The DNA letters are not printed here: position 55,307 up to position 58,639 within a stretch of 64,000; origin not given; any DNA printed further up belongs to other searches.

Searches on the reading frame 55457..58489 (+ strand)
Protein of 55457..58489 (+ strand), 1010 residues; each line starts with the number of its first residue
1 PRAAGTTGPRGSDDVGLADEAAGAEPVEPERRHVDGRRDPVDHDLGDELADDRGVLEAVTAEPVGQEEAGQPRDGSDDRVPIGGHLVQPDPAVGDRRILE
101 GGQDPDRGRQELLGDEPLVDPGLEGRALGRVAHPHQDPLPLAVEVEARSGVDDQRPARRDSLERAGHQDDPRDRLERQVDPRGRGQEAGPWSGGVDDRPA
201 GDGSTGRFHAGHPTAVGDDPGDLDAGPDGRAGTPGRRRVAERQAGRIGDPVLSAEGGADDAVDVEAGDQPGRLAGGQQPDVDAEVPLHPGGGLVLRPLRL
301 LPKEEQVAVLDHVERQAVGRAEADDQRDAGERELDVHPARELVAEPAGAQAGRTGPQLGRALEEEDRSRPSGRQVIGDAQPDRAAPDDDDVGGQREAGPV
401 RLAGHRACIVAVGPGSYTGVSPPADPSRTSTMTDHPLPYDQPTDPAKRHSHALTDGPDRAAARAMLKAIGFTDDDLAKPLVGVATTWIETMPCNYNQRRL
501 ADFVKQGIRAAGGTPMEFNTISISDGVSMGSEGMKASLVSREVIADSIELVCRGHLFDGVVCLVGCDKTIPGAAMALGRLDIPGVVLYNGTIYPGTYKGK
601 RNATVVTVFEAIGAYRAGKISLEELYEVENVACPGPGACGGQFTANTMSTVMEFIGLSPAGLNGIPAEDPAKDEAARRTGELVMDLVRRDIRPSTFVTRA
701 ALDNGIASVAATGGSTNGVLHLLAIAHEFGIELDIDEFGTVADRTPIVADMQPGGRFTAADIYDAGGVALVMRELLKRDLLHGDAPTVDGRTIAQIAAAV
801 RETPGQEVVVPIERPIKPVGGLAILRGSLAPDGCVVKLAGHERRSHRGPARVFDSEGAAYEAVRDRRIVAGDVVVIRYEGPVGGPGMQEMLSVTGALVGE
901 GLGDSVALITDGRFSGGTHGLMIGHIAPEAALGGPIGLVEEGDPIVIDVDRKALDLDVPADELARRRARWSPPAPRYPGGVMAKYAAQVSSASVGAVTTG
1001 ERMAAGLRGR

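Call 64: search_protein_families(library=pfam, proteins=[window:55457-58489:+], max_evalue=0.001)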
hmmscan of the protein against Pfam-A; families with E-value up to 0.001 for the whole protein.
window:55457-58489:+ (1010 aa): 2 families
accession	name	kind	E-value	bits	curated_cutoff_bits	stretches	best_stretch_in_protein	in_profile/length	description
PF00920.27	ILVD_EDD_N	-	6.6e-119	397.2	27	1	478-795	1-315/316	Dihydroxy-acid/6-phosphogluconate dehydratase N-terminal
PF24877.1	ILV_EDD_C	-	7.9e-72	241.1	27.7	1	807-996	1-191/191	Dihydroxy-acid/6-phosphogluconate dehydratase C-terminal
